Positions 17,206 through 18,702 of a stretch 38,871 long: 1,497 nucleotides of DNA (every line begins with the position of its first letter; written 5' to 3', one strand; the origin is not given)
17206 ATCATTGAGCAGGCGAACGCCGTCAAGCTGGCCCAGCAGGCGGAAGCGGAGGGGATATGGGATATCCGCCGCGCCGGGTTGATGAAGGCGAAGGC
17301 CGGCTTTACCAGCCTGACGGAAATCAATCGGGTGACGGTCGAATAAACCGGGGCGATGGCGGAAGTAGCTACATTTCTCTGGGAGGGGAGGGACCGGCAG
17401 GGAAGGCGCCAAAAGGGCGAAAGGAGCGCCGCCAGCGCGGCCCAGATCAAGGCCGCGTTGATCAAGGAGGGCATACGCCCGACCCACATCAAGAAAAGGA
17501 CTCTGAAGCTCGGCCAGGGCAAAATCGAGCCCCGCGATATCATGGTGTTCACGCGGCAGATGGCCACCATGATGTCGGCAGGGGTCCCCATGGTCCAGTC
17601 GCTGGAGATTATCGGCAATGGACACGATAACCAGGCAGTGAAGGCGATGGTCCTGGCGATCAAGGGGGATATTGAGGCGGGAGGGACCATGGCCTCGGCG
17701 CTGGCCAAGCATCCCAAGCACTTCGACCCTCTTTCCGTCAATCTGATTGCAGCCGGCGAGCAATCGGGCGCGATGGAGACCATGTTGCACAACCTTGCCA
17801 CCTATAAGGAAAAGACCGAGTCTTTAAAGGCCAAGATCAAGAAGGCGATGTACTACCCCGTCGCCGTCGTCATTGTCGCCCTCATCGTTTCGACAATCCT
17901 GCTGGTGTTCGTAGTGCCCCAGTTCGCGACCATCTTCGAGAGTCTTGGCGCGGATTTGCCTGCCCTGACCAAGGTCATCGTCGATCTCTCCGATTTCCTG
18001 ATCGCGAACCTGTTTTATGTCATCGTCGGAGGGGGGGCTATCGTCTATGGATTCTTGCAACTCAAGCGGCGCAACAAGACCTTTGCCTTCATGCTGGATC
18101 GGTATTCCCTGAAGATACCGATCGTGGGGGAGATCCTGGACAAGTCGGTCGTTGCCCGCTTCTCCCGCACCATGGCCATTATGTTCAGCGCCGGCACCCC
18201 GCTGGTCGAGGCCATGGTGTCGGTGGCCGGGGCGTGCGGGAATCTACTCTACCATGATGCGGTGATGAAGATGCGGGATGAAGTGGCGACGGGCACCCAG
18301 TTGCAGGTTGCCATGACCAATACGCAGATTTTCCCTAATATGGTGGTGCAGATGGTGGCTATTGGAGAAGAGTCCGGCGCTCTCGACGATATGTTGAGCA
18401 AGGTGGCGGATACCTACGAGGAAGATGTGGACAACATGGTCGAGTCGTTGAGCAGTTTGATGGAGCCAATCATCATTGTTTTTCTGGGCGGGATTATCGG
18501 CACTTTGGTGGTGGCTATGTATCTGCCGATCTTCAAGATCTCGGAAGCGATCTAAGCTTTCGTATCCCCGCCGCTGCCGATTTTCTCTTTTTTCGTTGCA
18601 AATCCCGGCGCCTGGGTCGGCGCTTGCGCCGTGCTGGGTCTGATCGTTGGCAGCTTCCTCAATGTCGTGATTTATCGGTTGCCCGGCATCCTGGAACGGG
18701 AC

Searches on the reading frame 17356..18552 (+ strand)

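Call 81: search_protein_families(library=pfam, proteins=[window:17356-18552:+], max_evalue=0.00001)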
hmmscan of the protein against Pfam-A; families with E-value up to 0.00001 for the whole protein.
window:17356-18552:+ (399 aa): 1 family
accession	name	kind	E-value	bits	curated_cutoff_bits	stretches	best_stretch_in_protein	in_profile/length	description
PF00482.28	T2SSF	-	1.7e-66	222.3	25.2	2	65-188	1-125/125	Type II secretion system (T2SS), protein F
